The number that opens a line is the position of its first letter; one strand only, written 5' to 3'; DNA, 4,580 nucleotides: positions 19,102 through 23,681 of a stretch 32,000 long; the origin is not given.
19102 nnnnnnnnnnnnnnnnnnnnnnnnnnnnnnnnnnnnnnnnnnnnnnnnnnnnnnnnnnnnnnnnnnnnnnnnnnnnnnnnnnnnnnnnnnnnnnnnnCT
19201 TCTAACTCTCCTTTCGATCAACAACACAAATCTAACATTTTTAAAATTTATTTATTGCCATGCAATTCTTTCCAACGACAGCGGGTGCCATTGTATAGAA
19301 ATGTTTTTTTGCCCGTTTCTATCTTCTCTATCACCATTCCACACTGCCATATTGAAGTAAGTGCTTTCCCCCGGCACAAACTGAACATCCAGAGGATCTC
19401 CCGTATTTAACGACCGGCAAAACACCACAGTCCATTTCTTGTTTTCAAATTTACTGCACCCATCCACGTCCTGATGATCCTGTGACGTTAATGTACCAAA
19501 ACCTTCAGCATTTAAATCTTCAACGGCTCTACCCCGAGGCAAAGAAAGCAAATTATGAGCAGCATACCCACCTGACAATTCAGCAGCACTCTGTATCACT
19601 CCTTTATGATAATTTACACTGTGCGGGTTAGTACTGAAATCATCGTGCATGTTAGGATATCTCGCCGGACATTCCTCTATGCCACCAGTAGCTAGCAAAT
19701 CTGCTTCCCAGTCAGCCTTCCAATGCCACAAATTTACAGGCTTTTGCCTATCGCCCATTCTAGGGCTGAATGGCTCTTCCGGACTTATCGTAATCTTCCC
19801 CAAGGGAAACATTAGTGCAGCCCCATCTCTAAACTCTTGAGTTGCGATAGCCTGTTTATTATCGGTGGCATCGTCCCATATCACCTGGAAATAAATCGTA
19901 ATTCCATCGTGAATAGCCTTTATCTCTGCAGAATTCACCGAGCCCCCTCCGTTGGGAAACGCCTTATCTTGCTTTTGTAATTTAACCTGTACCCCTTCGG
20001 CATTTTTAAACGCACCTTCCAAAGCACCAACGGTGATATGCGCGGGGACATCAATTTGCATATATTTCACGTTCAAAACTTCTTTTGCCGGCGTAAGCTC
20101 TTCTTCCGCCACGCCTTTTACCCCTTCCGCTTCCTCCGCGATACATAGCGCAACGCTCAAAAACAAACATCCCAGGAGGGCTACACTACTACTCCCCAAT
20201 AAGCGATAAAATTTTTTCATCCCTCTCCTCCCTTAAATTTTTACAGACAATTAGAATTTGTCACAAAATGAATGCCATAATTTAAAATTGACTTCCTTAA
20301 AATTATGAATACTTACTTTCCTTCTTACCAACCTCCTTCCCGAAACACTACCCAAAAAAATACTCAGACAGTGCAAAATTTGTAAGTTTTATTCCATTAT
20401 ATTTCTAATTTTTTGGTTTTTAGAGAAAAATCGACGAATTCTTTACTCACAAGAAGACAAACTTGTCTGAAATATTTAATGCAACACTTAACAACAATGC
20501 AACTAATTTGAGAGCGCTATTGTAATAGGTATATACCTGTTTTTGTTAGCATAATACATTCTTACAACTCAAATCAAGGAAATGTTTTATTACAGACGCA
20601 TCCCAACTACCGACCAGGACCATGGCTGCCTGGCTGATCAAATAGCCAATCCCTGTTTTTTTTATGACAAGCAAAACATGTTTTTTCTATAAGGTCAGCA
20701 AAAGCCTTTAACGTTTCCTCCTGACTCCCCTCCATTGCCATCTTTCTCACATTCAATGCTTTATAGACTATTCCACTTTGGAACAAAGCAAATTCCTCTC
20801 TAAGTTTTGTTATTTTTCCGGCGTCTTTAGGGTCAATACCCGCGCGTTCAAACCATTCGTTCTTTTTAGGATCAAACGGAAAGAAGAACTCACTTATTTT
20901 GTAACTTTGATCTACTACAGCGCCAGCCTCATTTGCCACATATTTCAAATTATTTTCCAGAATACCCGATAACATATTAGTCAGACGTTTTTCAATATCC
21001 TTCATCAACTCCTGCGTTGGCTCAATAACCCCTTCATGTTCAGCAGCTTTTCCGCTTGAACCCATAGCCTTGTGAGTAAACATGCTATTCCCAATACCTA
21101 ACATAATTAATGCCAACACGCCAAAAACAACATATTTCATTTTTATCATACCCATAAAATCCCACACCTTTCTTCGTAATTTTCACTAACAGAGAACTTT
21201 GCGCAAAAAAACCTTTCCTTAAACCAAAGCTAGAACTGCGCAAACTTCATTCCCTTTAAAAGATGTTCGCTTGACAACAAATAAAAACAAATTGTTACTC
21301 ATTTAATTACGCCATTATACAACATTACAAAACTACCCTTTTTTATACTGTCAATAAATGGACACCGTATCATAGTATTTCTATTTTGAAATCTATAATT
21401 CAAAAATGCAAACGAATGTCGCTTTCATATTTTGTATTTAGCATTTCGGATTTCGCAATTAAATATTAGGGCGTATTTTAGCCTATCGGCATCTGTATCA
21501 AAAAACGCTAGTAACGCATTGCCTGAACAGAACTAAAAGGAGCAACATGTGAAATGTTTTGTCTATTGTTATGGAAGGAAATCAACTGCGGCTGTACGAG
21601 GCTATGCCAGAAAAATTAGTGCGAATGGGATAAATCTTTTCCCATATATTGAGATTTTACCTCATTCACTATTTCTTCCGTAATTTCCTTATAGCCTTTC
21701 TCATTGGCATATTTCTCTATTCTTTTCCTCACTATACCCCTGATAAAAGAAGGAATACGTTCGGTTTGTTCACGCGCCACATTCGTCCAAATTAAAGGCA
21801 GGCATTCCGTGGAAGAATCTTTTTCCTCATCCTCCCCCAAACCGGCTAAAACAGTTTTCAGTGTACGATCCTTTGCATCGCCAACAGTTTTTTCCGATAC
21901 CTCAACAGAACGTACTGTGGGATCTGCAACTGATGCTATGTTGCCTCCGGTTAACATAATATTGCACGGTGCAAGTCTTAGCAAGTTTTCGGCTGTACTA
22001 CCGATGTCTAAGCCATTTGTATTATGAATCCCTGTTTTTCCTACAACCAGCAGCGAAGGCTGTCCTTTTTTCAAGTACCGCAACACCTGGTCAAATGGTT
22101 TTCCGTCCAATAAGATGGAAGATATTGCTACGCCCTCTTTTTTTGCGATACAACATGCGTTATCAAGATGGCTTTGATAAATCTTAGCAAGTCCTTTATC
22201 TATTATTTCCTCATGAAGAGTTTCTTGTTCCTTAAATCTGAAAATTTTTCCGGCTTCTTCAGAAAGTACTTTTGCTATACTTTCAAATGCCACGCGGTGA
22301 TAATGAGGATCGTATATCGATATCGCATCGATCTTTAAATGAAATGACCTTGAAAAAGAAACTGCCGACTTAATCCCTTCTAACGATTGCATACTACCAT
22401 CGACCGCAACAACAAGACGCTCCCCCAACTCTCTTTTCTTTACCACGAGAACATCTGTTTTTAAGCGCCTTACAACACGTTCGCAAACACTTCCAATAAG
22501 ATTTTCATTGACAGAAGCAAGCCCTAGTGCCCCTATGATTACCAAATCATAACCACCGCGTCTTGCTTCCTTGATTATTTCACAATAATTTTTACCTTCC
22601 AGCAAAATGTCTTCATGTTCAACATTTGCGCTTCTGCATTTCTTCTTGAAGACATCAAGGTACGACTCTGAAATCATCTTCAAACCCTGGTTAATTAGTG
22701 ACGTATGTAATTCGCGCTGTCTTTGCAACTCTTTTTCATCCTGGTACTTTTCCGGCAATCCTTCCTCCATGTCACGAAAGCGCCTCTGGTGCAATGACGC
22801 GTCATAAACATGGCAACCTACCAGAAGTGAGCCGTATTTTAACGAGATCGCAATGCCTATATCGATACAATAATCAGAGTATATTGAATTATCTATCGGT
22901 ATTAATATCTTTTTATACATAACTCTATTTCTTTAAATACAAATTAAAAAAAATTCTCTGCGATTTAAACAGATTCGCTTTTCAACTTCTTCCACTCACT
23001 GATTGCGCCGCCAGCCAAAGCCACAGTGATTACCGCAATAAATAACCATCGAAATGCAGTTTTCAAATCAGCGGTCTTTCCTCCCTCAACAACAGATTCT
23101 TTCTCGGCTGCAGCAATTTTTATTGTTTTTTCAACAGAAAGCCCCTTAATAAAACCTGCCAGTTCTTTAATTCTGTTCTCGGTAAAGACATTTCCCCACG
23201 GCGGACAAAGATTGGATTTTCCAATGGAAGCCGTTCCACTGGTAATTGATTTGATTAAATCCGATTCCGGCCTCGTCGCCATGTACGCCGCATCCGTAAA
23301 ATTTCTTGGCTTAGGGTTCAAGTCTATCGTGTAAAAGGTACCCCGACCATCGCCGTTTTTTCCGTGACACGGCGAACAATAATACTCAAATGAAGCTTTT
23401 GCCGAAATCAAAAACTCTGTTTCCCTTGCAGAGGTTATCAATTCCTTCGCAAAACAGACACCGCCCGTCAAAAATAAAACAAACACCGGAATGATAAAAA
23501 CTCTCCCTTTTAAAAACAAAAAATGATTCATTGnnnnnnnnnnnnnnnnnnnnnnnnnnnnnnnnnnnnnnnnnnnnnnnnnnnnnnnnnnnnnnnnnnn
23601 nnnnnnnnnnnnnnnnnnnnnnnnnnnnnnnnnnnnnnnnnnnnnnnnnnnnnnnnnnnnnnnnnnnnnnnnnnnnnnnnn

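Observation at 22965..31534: Seven-gene membrane-anchored heme/copper module upstream of nxr: candidate uncharacterised NXR-to-quinone coupling complex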

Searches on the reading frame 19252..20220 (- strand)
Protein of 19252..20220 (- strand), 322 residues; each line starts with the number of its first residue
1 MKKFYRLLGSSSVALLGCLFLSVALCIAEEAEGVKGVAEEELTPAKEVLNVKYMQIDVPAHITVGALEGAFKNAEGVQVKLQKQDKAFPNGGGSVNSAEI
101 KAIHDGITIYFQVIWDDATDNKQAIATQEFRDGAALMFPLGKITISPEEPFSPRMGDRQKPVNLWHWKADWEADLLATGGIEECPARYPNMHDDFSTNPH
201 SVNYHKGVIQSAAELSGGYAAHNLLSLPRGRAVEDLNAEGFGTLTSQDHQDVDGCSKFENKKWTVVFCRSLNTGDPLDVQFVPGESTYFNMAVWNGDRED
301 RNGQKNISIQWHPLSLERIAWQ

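Call 4: search_protein_families(library=pfam, proteins=[window:19252-20220:-], max_evalue=0.01)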
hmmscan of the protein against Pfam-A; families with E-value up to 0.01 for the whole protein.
window:19252-20220:- (322 aa): 1 family
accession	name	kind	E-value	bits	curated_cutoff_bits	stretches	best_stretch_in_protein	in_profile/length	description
PF09459.16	EB_dh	-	7.7e-33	114.9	33.3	1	70-305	3-235/236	Ethylbenzene dehydrogenase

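Call 5: search_protein_families(library=ncbifam, proteins=[window:19252-20220:-], max_evalue=0.01)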
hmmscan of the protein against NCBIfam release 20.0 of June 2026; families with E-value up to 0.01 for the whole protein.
window:19252-20220:- (322 aa): 2 families
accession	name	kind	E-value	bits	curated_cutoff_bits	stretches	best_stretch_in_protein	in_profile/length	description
TIGR03477.1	DMSO_red_II_gam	subfamily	2.3e-33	115.3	169.85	2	71-181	20-127/206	DMSO reductase family type II enzyme, heme b subunit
NF042980.1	EthbenzDh_ebdC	equivalog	4.5e-20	72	400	2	236-310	130-206/214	ethylbenzene dehydrogenase subunit gamma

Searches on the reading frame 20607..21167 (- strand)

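Call 4: search_protein_families(library=pfam, proteins=[window:20607-21167:-], max_evalue=0.01)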
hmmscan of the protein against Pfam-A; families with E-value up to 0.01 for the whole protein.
window:20607-21167:- (186 aa): 1 family
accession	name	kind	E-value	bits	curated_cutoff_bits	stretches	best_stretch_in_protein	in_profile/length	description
PF01322.25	Cytochrom_C_2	-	0.0006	21.2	26.5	1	48-170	3-119/121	Cytochrome C'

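Call 5: search_protein_families(library=ncbifam, proteins=[window:20607-21167:-], max_evalue=0.01)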
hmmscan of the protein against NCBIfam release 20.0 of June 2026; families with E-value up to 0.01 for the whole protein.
window:20607-21167:- (186 aa): 1 family
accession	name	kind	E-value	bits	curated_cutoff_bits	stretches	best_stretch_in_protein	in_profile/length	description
NF050122.1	bc1_QcrC_actin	exception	0.0085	15.4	200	0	126-177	13-65/253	cytochrome bc1 complex diheme cytochrome c subunit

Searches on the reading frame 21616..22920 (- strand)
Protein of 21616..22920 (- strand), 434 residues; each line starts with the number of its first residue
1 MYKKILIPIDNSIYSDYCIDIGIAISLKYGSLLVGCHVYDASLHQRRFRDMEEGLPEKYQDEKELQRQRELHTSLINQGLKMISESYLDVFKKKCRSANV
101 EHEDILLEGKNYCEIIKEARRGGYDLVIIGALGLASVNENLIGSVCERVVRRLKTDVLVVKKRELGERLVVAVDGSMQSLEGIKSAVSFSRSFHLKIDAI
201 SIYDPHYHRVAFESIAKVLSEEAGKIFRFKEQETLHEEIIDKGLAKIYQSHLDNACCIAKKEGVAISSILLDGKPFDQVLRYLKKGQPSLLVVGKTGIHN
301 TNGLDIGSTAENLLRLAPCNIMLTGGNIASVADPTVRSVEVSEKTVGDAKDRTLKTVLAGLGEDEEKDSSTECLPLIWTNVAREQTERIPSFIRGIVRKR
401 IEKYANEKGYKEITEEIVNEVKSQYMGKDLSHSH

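Call 4: search_protein_families(library=pfam, proteins=[window:21616-22920:-], max_evalue=0.01)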
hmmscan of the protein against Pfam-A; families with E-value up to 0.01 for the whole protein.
window:21616-22920:- (434 aa): 2 families
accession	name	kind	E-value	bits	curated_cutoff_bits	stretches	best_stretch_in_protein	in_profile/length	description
PF00582.32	Usp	-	9.2e-36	123.9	24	2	1-161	1-141/141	Universal stress protein family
PF08369.16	PCP_red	-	1.1e-12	48.2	32.5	1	378-422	1-45/45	Proto-chlorophyllide reductase 57 kD subunit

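Call 5: search_protein_families(library=ncbifam, proteins=[window:21616-22920:-], max_evalue=0.01)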
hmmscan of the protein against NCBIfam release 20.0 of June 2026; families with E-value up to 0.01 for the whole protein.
window:21616-22920:- (434 aa): 5 families
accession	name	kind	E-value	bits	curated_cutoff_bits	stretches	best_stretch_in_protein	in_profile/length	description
NF002789.0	PRK02910.1-3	equivalog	5.3e-10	38.8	509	1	364-425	472-533/535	ferredoxin:protochlorophyllide reductase (ATP-dependent) subunit B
TIGR01278.1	DPOR_BchB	equivalog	4.3e-09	35.7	490.35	1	358-424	445-510/512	ferredoxin:protochlorophyllide reductase (ATP-dependent) subunit B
NF002790.0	PRK02910.1-4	equivalog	8.3e-09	34.6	912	1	364-425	467-528/530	ferredoxin:protochlorophyllide reductase (ATP-dependent) subunit B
NF008380.0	PRK11175.1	equivalog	3.9e-08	32.6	227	1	100-164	238-303/313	universal stress protein UspE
NF011581.0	PRK15005.1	equivalog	0.0037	17.4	166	0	80-161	64-144/144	universal stress protein UspF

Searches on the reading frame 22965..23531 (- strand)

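Call 4: search_protein_families(library=pfam, proteins=[window:22965-23531:-], max_evalue=0.01)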
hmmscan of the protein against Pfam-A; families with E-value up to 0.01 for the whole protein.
window:22965-23531:- (188 aa): 1 family
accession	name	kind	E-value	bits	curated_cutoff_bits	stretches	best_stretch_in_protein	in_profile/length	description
PF13442.11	Cytochrome_CBB3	-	5.5e-05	23.8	27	1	45-128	7-68/68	Cytochrome C oxidase, cbb3-type, subunit III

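Call 5: search_protein_families(library=ncbifam, proteins=[window:22965-23531:-], max_evalue=0.01)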
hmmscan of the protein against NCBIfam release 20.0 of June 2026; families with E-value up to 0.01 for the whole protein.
window:22965-23531:- (188 aa): 3 families
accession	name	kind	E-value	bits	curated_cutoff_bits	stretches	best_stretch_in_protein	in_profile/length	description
TIGR00782.1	ccoP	equivalog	0.00019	20.9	179.95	1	40-132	202-282/285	cytochrome-c oxidase, cbb3-type subunit III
NF033864.1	cytochrome579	equivalog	0.00056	19.7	280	1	51-100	61-109/179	cytochrome 579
NF050122.1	bc1_QcrC_actin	exception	0.0056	16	200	0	36-63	36-63/253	cytochrome bc1 complex diheme cytochrome c subunit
